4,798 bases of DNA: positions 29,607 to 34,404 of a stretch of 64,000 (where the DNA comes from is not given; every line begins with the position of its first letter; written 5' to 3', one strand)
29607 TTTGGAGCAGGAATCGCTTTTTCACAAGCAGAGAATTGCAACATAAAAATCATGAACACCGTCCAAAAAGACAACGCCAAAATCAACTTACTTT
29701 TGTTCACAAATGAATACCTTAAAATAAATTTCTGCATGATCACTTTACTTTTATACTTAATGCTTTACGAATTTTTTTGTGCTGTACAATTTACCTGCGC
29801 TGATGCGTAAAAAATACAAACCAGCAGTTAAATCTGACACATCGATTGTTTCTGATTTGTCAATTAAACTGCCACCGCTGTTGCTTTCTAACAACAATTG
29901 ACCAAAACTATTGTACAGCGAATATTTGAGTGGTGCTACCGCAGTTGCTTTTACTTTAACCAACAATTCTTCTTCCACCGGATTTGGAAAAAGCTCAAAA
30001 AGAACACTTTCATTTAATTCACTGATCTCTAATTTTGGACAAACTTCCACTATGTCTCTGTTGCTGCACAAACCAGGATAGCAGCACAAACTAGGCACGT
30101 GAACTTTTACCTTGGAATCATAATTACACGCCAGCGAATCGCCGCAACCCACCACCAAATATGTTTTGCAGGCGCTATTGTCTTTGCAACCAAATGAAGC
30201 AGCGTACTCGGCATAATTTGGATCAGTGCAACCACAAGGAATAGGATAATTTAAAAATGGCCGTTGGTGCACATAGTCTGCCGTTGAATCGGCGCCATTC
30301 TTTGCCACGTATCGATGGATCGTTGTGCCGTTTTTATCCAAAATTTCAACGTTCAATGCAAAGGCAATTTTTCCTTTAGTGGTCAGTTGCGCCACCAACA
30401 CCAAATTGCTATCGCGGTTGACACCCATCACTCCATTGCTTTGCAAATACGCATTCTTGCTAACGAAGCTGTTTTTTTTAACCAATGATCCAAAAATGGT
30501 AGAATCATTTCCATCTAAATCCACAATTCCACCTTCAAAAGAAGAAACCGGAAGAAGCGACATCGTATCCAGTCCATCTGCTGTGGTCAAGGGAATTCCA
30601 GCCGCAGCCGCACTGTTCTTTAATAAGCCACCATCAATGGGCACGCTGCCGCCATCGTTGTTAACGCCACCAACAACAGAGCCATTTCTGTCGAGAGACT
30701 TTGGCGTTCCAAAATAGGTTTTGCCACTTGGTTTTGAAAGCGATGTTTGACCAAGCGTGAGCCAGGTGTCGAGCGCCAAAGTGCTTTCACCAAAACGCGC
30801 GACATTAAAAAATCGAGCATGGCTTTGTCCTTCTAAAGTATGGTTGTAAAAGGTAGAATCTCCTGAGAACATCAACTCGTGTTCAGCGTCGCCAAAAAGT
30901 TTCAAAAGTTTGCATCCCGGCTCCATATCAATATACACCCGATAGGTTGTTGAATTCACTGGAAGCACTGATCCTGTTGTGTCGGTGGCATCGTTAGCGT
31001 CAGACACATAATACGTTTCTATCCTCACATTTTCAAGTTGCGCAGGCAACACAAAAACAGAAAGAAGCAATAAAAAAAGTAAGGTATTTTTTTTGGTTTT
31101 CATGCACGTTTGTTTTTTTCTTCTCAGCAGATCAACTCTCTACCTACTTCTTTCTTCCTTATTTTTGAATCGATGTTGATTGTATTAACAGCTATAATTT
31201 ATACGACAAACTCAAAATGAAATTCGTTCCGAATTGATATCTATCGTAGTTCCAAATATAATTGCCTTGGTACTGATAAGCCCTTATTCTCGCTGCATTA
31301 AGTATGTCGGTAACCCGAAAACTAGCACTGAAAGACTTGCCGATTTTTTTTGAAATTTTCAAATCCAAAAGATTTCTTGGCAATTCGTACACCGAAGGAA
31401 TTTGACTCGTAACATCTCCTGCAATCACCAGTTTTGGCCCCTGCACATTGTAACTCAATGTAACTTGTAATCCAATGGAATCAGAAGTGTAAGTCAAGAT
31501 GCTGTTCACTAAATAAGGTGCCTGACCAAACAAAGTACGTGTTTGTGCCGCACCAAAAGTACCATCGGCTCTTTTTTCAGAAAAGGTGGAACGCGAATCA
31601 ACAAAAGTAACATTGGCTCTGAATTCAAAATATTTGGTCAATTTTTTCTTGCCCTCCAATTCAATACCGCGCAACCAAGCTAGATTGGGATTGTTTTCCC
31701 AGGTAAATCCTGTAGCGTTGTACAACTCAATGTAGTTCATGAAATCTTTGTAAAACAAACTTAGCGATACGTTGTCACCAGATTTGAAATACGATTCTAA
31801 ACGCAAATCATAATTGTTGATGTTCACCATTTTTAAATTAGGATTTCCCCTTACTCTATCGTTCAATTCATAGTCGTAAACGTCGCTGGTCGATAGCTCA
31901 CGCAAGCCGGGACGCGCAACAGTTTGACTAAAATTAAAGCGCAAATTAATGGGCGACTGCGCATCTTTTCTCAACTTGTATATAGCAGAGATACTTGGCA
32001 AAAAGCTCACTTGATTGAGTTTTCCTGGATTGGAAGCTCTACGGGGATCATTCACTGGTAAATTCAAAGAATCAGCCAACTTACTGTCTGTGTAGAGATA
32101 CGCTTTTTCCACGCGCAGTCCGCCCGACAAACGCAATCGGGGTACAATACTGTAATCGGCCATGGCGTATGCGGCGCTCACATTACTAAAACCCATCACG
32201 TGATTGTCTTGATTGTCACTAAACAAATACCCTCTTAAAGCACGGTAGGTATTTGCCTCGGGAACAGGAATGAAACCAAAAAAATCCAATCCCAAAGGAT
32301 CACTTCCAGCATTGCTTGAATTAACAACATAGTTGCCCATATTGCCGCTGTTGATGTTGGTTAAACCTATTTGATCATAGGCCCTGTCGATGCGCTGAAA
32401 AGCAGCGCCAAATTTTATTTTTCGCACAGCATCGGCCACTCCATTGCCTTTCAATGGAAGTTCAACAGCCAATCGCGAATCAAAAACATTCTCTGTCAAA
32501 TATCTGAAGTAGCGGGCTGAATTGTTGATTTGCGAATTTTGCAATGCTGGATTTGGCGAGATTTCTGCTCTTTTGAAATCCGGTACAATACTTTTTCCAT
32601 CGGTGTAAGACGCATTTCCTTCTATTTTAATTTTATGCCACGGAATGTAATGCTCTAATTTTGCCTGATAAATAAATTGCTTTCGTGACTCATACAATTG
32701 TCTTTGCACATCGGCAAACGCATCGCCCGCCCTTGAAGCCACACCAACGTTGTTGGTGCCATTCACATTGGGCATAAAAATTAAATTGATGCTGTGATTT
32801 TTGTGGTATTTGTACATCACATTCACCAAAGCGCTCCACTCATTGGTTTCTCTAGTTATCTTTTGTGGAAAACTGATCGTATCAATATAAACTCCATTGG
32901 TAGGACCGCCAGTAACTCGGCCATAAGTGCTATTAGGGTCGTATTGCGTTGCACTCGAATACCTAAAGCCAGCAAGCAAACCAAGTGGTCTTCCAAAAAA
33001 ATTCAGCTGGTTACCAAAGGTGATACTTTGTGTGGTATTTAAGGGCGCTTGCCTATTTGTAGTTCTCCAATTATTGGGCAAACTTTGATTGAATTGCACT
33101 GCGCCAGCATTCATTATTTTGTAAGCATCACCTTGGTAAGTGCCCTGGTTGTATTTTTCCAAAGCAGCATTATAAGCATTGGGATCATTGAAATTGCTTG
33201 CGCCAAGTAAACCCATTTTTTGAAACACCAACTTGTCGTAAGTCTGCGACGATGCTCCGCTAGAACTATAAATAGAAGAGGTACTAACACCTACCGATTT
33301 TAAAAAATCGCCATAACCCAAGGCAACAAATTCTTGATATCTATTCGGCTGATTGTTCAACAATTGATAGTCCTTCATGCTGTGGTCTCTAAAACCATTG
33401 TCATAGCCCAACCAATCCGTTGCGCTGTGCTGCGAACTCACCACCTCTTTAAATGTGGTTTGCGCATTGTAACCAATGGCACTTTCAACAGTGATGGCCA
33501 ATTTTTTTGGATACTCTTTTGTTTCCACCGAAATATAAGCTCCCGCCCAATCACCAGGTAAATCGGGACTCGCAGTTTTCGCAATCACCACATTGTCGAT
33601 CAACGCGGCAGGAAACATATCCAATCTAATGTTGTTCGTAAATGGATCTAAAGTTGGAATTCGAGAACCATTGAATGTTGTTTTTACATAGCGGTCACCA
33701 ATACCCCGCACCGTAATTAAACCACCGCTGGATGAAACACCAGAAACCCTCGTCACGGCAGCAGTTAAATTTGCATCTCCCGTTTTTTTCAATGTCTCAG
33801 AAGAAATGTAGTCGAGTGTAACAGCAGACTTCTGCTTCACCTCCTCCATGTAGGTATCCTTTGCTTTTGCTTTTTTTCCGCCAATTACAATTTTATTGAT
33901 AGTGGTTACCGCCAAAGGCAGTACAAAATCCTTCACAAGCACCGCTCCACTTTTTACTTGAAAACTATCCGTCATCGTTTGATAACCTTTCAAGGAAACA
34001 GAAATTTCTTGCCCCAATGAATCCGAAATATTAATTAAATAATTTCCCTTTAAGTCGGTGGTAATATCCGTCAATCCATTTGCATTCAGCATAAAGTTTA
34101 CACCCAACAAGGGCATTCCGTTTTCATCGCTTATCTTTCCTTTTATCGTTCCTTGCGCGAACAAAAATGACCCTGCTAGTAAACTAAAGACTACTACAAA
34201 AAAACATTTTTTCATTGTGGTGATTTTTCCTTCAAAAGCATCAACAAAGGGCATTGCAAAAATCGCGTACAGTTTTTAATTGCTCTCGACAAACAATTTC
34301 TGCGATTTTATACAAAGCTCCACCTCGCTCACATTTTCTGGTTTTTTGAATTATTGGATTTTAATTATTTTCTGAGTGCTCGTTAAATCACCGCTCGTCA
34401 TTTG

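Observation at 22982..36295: Four clustered paralogues share an N-terminal domain of about 230 aa that I do not recognise. They are interleaved with a TonB-dependent receptor and a FISUMP lipoprotein.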

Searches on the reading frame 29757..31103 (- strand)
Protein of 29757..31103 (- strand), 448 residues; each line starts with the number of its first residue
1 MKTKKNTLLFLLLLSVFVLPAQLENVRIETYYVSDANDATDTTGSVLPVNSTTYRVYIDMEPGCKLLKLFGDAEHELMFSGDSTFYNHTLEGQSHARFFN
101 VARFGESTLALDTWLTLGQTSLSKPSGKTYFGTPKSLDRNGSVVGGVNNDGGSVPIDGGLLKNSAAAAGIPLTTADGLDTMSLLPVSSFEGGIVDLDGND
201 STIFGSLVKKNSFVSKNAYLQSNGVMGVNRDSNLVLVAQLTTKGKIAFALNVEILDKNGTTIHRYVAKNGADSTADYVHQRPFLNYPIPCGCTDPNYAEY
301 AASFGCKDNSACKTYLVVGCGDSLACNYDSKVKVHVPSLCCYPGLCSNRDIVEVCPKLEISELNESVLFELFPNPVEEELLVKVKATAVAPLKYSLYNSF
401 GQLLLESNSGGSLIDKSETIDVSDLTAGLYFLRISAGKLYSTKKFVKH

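Call 4: search_protein_families(library=pfam, proteins=[window:29757-31103:-], max_evalue=0.01)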
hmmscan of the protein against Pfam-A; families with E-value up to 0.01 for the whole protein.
window:29757-31103:- (448 aa): 1 family
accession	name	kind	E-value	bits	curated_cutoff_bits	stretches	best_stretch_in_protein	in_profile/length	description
PF18962.6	Por_Secre_tail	-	8.7e-13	48.8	27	1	371-446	1-74/75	Secretion system C-terminal sorting domain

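Call 5: search_protein_families(library=ncbifam, proteins=[window:29757-31103:-], max_evalue=0.01)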
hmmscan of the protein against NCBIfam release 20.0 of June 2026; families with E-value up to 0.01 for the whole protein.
window:29757-31103:- (448 aa): 2 families
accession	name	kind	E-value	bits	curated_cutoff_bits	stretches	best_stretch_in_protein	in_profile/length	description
TIGR04183.1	Por_Secre_tail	domain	8.5e-12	44.9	23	1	371-448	1-72/72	T9SS type A sorting domain-containing protein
NF038113.1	T9SSA_dep_M36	equivalog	3.6e-07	28.7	885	1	354-446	779-867/869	T9SS-dependent M36 family metallopeptidase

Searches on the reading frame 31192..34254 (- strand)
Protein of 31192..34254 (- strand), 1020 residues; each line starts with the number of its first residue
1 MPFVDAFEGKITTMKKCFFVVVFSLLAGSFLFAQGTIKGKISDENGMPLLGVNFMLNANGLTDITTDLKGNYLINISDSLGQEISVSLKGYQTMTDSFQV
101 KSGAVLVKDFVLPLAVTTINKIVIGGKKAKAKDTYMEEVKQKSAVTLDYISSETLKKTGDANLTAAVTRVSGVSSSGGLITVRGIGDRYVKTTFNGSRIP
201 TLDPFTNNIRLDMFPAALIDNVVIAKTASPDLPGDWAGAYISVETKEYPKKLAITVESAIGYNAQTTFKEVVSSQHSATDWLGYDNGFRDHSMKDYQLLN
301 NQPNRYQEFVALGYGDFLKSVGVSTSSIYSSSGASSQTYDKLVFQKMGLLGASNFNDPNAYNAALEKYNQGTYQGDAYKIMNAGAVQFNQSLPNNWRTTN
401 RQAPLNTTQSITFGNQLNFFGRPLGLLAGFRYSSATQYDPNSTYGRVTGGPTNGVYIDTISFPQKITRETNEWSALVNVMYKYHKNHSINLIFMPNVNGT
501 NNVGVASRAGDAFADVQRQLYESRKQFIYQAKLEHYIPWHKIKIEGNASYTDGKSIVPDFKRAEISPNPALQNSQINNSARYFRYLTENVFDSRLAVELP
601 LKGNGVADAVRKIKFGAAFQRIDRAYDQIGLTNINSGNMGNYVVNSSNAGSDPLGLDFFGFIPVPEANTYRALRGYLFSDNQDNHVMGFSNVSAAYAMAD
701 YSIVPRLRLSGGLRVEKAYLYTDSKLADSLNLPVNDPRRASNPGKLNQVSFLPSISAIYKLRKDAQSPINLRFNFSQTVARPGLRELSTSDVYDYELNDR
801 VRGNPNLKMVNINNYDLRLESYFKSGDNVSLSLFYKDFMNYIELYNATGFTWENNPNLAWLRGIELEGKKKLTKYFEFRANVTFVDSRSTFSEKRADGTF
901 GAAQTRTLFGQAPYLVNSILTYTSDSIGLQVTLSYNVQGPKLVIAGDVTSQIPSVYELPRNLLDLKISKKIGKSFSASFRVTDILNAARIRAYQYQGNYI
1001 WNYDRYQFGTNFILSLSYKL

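Call 4: search_protein_families(library=pfam, proteins=[window:31192-34254:-], max_evalue=0.01)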
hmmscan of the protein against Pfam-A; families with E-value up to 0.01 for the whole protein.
window:31192-34254:- (1020 aa): 3 families
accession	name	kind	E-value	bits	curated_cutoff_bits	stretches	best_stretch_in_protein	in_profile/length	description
PF07715.20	Plug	-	2.5e-10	41.2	23.9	1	140-232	2-98/107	TonB-dependent Receptor Plug Domain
PF13715.12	CarbopepD_reg_2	-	4e-08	33.6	32.2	1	37-124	1-88/88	CarboxypepD_reg-like domain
PF13620.12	CarboxypepD_reg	-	4.1e-06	27.5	32.3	1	36-112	1-81/82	Carboxypeptidase regulatory-like domain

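Call 5: search_protein_families(library=ncbifam, proteins=[window:31192-34254:-], max_evalue=0.01)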
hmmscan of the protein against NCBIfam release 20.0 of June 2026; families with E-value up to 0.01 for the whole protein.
window:31192-34254:- (1020 aa): 1 family
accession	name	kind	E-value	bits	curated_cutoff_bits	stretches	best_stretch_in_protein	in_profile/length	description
TIGR01782.1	TonB-Xanth-Caul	subfamily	2.2e-52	178.4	310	1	138-1019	18-867/868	TonB-dependent receptor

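Call 30: search_solved_structures(query=window:31192-34254:-, max_evalue=0.001)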
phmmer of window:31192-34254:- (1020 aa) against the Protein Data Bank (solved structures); distinct sequences matched with E-value up to 0.001: 1.
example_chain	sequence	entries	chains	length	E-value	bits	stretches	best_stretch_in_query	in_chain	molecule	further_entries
9hfj_A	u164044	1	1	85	0.00017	23.1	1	34-103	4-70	SusC homolog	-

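Call 71: search_solved_structures(query=A7, max_evalue=0.01)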
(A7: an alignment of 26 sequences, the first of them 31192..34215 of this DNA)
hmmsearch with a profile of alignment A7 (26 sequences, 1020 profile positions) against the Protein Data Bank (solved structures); distinct sequences matched with E-value up to 0.01: 5.
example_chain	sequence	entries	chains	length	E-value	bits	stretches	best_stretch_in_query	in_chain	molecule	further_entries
9hfj_A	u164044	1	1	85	5.1e-11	44.3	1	20-90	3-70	SusC homolog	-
9gbc_A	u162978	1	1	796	2.4e-10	42.1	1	6-118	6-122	TonB-linked outer membrane receptor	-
5t3r_D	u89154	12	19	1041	4.3e-10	41.3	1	2-173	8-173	SusC homolog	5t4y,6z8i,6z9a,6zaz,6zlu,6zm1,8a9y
6ytc_A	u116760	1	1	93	3.5e-08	34.9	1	24-112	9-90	TonB-dependent receptor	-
6sli_B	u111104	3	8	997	1.3e-07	33.1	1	23-111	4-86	RagA protein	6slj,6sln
